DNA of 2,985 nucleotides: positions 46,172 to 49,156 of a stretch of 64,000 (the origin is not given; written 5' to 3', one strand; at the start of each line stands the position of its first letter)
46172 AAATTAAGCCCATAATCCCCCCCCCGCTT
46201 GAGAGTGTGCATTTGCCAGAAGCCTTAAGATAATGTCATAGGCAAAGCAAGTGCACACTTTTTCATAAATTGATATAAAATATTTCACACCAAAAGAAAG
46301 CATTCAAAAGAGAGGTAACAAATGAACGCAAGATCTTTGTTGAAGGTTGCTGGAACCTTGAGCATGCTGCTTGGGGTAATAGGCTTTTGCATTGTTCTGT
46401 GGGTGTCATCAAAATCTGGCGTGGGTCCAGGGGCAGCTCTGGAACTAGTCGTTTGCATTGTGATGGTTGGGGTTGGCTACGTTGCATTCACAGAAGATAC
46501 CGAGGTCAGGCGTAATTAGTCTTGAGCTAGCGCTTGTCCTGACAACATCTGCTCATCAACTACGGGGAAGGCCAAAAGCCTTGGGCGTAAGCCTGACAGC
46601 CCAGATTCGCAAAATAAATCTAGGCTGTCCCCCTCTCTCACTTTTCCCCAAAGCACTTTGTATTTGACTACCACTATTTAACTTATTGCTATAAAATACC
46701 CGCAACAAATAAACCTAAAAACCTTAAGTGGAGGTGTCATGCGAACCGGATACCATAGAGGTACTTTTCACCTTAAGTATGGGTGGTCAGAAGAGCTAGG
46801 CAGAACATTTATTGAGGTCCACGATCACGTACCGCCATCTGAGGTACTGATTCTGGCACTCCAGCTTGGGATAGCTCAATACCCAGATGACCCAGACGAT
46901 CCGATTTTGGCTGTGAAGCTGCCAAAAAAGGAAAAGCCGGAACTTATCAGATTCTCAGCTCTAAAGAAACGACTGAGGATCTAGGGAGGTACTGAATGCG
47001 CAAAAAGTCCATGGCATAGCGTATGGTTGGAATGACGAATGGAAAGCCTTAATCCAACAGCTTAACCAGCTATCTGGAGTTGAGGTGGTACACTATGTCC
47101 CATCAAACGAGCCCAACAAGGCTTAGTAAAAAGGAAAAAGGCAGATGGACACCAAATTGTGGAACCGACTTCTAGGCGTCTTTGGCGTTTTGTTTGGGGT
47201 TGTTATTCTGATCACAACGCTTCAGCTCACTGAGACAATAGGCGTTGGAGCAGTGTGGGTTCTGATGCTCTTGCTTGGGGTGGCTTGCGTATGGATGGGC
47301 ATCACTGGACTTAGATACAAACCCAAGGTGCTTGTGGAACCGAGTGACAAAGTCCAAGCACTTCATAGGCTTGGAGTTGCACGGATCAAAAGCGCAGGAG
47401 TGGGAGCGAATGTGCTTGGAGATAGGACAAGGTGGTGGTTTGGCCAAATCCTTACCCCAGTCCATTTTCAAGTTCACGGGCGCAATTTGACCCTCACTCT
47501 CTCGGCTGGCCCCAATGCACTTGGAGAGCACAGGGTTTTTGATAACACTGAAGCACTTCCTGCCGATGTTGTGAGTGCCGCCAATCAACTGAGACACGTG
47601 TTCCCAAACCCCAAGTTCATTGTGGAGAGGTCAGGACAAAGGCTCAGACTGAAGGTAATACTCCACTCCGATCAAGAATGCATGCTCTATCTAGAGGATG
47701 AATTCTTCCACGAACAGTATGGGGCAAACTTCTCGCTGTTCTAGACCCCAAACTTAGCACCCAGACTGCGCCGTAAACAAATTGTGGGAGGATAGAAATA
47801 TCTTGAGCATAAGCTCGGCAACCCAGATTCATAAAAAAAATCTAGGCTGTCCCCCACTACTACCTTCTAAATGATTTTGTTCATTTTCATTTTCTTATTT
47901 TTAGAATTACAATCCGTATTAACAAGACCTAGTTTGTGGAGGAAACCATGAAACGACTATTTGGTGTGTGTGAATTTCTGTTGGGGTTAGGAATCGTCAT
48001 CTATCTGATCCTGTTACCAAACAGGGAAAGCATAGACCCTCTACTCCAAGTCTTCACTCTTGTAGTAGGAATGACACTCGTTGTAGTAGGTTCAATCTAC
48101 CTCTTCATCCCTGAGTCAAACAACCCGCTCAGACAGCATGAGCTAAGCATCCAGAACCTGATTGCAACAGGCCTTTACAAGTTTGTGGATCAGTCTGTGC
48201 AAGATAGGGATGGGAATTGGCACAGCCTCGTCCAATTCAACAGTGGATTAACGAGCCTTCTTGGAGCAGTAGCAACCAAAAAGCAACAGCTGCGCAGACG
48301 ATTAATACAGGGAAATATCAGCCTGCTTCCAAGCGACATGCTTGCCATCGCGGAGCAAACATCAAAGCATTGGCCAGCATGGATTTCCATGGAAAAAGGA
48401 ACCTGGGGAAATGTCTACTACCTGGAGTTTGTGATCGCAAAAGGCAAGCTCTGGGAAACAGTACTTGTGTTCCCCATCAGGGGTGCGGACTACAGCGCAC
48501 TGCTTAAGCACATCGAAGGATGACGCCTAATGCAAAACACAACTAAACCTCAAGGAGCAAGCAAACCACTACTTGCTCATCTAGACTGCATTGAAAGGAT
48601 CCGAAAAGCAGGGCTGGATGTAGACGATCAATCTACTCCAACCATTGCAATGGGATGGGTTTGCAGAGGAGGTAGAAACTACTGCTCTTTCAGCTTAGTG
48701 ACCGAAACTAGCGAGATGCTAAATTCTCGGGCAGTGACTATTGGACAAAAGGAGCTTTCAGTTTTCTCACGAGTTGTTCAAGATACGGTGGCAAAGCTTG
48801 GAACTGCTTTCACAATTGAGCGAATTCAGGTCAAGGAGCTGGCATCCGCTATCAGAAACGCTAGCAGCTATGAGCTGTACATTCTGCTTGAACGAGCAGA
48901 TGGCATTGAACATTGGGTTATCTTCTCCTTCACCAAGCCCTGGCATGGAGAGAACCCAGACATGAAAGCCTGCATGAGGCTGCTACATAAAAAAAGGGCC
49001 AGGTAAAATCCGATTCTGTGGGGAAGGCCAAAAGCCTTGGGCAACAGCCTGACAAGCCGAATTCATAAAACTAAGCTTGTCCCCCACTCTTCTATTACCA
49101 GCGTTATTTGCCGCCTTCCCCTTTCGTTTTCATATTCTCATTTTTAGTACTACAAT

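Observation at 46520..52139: Conserved 150-200 bp intergenic module reiterated five times between island cassettes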

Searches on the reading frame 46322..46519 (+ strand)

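Call 9: search_protein_families(library=pfam, proteins=[window:46322-46519:+], max_evalue=0.1)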
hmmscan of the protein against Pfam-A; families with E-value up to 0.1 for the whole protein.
window:46322-46519:+ (65 aa): 1 family
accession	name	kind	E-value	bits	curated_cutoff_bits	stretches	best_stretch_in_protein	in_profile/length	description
PF00335.26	Tetraspanin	-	0.021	14.9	32.1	1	6-61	49-103/225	Tetraspanin family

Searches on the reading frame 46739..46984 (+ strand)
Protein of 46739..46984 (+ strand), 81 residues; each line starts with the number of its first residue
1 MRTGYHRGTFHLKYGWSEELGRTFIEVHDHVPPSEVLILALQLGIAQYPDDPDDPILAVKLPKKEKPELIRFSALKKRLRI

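Call 9: search_protein_families(library=pfam, proteins=[window:46739-46984:+], max_evalue=0.1)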
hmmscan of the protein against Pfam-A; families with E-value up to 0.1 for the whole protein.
window:46739-46984:+ (81 aa): 0 families

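Call 39: search_protein_families(library=phrogs, proteins=[window:46739-46984:+], max_evalue=0.01)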
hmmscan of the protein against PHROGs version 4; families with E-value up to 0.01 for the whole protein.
window:46739-46984:+ (81 aa): 0 families

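Call 40: search_protein_families(library=padloc, proteins=[window:46739-46984:+], max_evalue=0.01)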
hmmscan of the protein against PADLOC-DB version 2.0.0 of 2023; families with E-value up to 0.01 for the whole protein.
window:46739-46984:+ (81 aa): 0 families

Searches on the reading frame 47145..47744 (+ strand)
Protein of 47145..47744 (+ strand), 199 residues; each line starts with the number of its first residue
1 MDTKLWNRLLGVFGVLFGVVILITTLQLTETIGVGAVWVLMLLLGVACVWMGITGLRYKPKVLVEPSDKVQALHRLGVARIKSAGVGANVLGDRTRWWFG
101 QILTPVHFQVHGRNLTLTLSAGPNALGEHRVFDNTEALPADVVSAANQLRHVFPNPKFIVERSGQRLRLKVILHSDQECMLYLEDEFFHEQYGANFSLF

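Call 9: search_protein_families(library=pfam, proteins=[window:47145-47744:+], max_evalue=0.1)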
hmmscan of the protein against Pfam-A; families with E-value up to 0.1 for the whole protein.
window:47145-47744:+ (199 aa): 2 families
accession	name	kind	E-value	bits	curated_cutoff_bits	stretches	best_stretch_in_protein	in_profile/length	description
PF06168.16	DUF981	-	0.033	14.6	29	1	6-59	69-122/186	Protein of unknown function (DUF981)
PF07332.16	Phage_holin_3_6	-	0.05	14.1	28.4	1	10-65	46-103/116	Putative Actinobacterial Holin-X, holin superfamily III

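Call 39: search_protein_families(library=phrogs, proteins=[window:47145-47744:+], max_evalue=0.01)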
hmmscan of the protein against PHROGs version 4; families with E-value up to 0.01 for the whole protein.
window:47145-47744:+ (199 aa): 0 families

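Call 40: search_protein_families(library=padloc, proteins=[window:47145-47744:+], max_evalue=0.01)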
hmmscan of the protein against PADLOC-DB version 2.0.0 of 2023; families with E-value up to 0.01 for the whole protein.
window:47145-47744:+ (199 aa): 0 families

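Call 41: search_protein_representatives(alignment_id=A2)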
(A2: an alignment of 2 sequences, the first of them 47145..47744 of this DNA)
Query: 2 sequences, 210 profile positions. Proteins with E-value up to 0.001 (for the whole library): 2; up to 1e-10: 2; up to 1e-30: 2. The best 2 are listed.
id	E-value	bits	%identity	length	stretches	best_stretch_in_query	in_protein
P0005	8.4e-108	375.3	-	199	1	1-205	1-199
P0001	3.5e-107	373.3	-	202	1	1-210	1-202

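Call 82: predict_structure(alignment_id=A2)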
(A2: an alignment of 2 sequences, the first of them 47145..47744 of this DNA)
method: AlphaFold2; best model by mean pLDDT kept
length: 199 residues; sequences in the alignment: 2
mean_pLDDT: 76.2   pTM: 0.60
mean pLDDT of the five models: 76.2, 75.0, 69.9, 69.5, 50.7
residues with pLDDT >= 90: 23; 70-90: 122; 50-70: 45; < 50: 9
segments of 3 or more residues with pLDDT < 50: 58-61, 197-199
pLDDT, mean of each block of 10 residues (from residue 1): 67 80 71 66 79 62 75 91 79 84 89 86 68 66 83 82 74 87 81 52
secondary structure, 60 per line:
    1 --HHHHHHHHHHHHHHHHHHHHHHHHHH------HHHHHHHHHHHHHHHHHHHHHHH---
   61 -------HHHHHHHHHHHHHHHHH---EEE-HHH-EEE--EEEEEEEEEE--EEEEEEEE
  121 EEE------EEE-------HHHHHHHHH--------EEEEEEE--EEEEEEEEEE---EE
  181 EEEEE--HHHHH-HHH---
elements in order: H3-28 H35-57 H68-84 E88-90 E96-98 E101-110 E113-123 E130-132 H140-148 E157-163 E166-175 E179-185 H188-192

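Call 84: fold_search(model_id=the predicted structure, library=pdb)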
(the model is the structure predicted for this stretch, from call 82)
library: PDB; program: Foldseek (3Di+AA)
matches with E <= 10: 542; with E <= 0.001: 0
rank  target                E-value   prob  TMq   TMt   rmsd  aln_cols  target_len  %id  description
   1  3l4r                  3.3e-02  0.51  0.15  0.19  12.7       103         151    9  Crystal structure of the dog lipocalin allergen Can f 2 and implications for cross-reactivity to the cat allergen Fel d  (released 2010-05-26)
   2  8aei_B                4.4e-02  0.51  0.16  0.20  12.6       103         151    9  X-ray structure of Canis familiaris Odorant Binding Protein 2 bound to citronellal (released 2023-08-16)
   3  8aei_A                5.8e-02  0.44  0.16  0.20  12.7       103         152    9  X-ray structure of Canis familiaris Odorant Binding Protein 2 bound to citronellal (released 2023-08-16)
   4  2r73_B                6.1e-02  0.44  0.16  0.21  14.0       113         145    8  Crystal Structure of the Possum Milk Whey Lipocalin Trichosurin at pH 8.2 (released 2007-11-20)
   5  4odd_A                6.1e-02  0.23  0.12  0.15  13.8       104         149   10  Crystal structure of a dog lipocalin allergen (released 2014-06-04)
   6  2ra6_B                6.4e-02  0.41  0.16  0.21  14.0       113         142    8  Crystal Structure of the Possum Milk Whey Lipocalin Trichosurin at pH 4.6 with Bound 4-ethylphenol (released 2007-11-20)
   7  4odd_B                7.2e-02  0.21  0.13  0.16  13.8       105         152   11  Crystal structure of a dog lipocalin allergen (released 2014-06-04)
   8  7q19                  8.4e-02  0.28  0.15  0.18  11.5       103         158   12  Beta-lactoglobulin mutant FAW (I56F/L39A/M107W) in complex with desipramine (FAW-DSM#3) (released 2022-05-11)
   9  2r73_A                8.9e-02  0.35  0.16  0.21  14.1       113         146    8  Crystal Structure of the Possum Milk Whey Lipocalin Trichosurin at pH 8.2 (released 2007-11-20)
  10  2ra6_C                1.1e-01  0.35  0.16  0.21  14.1       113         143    8  Crystal Structure of the Possum Milk Whey Lipocalin Trichosurin at pH 4.6 with Bound 4-ethylphenol (released 2007-11-20)
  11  1dzj_A                1.1e-01  0.23  0.14  0.18  10.5        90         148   11  Porcine Odorant Binding Protein Complexed with 2-amino-4-butyl-5-propylselenazole (released 2000-12-06)
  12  1a3y_A                1.1e-01  0.20  0.15  0.18  13.4       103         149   10  ODORANT BINDING PROTEIN FROM NASAL MUCOSA OF PIG (released 1999-02-16)
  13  1bj7                  1.1e-01  0.23  0.15  0.18  11.9       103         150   12  BOVINE LIPOCALIN ALLERGEN BOS D 2 (released 1999-05-11)
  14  4wfv                  1.1e-01  0.21  0.14  0.17  11.9       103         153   12  Bovine allergen Bos d 2 in the monoclinic space group C2. (released 2015-09-16)
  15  2ra6_A                1.2e-01  0.35  0.16  0.22  14.2       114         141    8  Crystal Structure of the Possum Milk Whey Lipocalin Trichosurin at pH 4.6 with Bound 4-ethylphenol (released 2007-11-20)
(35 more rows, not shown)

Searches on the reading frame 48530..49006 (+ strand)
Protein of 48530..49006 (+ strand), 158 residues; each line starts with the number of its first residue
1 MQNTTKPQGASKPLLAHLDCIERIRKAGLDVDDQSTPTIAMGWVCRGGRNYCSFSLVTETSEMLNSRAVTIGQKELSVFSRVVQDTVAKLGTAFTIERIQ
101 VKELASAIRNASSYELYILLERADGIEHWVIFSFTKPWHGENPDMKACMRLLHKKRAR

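Call 9: search_protein_families(library=pfam, proteins=[window:48530-49006:+], max_evalue=0.1)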
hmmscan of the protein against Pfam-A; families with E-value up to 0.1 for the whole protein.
window:48530-49006:+ (158 aa): 0 families

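Call 39: search_protein_families(library=phrogs, proteins=[window:48530-49006:+], max_evalue=0.01)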
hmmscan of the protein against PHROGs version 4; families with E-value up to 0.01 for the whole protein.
window:48530-49006:+ (158 aa): 0 families

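Call 40: search_protein_families(library=padloc, proteins=[window:48530-49006:+], max_evalue=0.01)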
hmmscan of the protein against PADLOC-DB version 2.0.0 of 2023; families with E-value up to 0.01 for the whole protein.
window:48530-49006:+ (158 aa): 0 families

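Call 71: predict_structure(alignment_id=A4)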
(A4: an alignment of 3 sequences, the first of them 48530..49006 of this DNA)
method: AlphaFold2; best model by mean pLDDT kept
length: 158 residues; sequences in the alignment: 3
mean_pLDDT: 79.9   pTM: 0.79
mean pLDDT of the five models: 79.9, 75.1, 70.6, 70.6, 67.6
residues with pLDDT >= 90: 56; 70-90: 68; 50-70: 21; < 50: 13
segments of 3 or more residues with pLDDT < 50: 1-9
pLDDT, mean of each block of 10 residues (from residue 1): 43 85 92 82 82 79 65 90 92 92 68 86 85 77 87 70
secondary structure, 60 per line:
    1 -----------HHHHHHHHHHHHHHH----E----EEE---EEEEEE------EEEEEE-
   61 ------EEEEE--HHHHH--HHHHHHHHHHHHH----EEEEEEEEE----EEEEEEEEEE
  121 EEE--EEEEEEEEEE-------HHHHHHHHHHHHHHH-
elements in order: H12-26 E36-38 E42-47 E54-59 E67-71 H74-78 H81-93 E98-106 E111-123 E126-135 H143-157

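Call 75: fold_search(model_id=the predicted structure, library=pdb)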
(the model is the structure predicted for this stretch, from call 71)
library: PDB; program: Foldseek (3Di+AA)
matches with E <= 10: 943; with E <= 0.001: 0
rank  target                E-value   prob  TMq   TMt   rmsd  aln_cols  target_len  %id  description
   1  3lyd_B                4.0e-02  0.54  0.27  0.27  13.0       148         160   10  Crystal structure of Putative uncharacterized protein from Jonesia denitrificans (released 2010-03-09)
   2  3sy3_C                4.5e-02  0.13  0.17  0.16  14.2       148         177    9  GBAA_1210 protein, a putative adenylate cyclase, from Bacillus anthracis (released 2011-07-27)
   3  9xps_1                4.8e-02  0.33  0.23  0.18  10.2       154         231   10  The neck structure of the Phage Phikz (released 2026-02-11)
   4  9xps_7                5.9e-02  0.35  0.23  0.19  10.0       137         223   11  The neck structure of the Phage Phikz (released 2026-02-11)
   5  2gfg_C                5.9e-02  0.12  0.18  0.16  14.4       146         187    9  Crystal structure of a putative adenylate cyclase (bh2851) from bacillus halodurans at 2.12 A resolution (released 2006-05-02)
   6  6l77                  7.0e-02  0.15  0.17  0.14  15.8       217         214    5  Crystal structure of MS5 from Brassica napus (released 2020-06-03)
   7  2gfg_B                7.0e-02  0.12  0.17  0.15  14.2       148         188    9  Crystal structure of a putative adenylate cyclase (bh2851) from bacillus halodurans at 2.12 A resolution (released 2006-05-02)
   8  3sy3_D                7.0e-02  0.10  0.16  0.16  14.5       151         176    9  GBAA_1210 protein, a putative adenylate cyclase, from Bacillus anthracis (released 2011-07-27)
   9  2wql_A                7.4e-02  0.16  0.21  0.21  12.3       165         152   11  CRYSTAL STRUCTURE OF THE MAJOR CARROT ALLERGEN DAU C 1 (released 2009-09-01)
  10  5yqj_B                9.8e-02  0.20  0.22  0.20   9.9       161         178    7  Crystal structure of the first StARkin domain of Lam4 (released 2018-01-31)
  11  6bym_B                9.8e-02  0.11  0.16  0.15  12.7       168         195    8  Crystal structure of the sterol-bound second StART domain of yeast Lam4 (released 2018-01-17)
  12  2bk0_A                1.1e-01  0.15  0.20  0.20  13.0       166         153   10  Crystal structure of the major celery allergen Api G 1 (released 2005-06-13)
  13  5yqj_C                1.2e-01  0.13  0.18  0.17  10.8       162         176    9  Crystal structure of the first StARkin domain of Lam4 (released 2018-01-31)
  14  5yqq_B                1.4e-01  0.23  0.21  0.21   9.7       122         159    6  Crystal structure of a domain-swapped dimer of the second StARkin domain of Lam2 (released 2018-01-31)
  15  4r7k_A                1.5e-01  0.15  0.20  0.20  11.0       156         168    7  1.88 Angstrom Resolution Crystal Structure of Hypothetical Protein jhp0584 from Helicobacter pylori. (released 2014-09-10)
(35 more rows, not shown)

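Call 80: fold_search(model_id=the predicted structure, library=viral)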
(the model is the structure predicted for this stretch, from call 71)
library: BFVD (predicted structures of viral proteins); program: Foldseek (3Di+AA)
matches with E <= 10: 784; with E <= 0.001: 0
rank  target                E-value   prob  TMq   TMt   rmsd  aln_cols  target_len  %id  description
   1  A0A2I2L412            3.0e-02  0.63  0.23  0.18  10.1        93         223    9  Uncharacterized protein [Orpheovirus IHUMI-LCC2]
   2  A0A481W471            3.5e-02  0.60  0.27  0.19   9.8       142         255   11  Virion structural protein [Pseudomonas phage Psa21]
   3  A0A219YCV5            4.9e-02  0.23  0.20  0.11  18.8       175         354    9  Tail fiber protein [Aeromonas phage 65.2]
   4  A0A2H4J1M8            5.2e-02  0.35  0.22  0.26  11.2       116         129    9  Uncharacterized protein [uncultured Caudovirales phage]
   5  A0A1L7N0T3            5.8e-02  0.82  0.36  0.22  11.3       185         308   11  Uncharacterized protein [Ralstonia phage RP12]
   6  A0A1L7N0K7            6.2e-02  0.93  0.42  0.38   8.0       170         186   11  Uncharacterized protein [Ralstonia phage RP12]
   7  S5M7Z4                6.9e-02  0.11  0.15  0.14  14.5       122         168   11  (no name in the UniProt tables at hand)
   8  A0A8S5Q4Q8            7.3e-02  0.20  0.20  0.11  15.8       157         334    8  Tail fiber protein [Podoviridae sp. ctza028]
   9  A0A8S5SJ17            1.1e-01  0.25  0.23  0.11  20.5       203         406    8  Host cell surface-exposed lipoprotein [Siphoviridae sp. ctvhu9]
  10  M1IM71                1.3e-01  0.25  0.21  0.23  11.4       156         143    8  (no name in the UniProt tables at hand)
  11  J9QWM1                1.5e-01  0.13  0.19  0.08  16.5       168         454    9  DNA polymerase processivity factor [Leporid alphaherpesvirus 4]
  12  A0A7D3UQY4            1.7e-01  0.14  0.24  0.20  17.2       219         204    6  Lipid-binding START domain-containing protein [Fadolivirus FV1/VV64]
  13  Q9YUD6                1.8e-01  0.44  0.26  0.10  14.3       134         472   10  (no name in the UniProt tables at hand)
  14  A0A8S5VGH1            1.8e-01  0.30  0.28  0.07  12.0       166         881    8  DNA polymerase [Myoviridae sp. ctkfK18]
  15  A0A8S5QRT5            1.8e-01  0.12  0.18  0.14  15.1       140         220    8  Uncharacterized protein [Siphoviridae sp. ct2773]
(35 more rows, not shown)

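Call 81: find_homologous_proteins(query=A4)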
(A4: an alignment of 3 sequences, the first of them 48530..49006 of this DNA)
Query A4 (3 sequences) (158 aa, profile of the alignment): 3 proteins with E <= 0.001 among 550 candidates.
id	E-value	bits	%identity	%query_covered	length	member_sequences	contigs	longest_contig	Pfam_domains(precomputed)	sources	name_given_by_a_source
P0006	5.1e-72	259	32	87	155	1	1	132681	-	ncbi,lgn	-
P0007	7.2e-70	252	100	100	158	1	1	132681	-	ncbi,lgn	-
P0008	5.8e-45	171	41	11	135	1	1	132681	-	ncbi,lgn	-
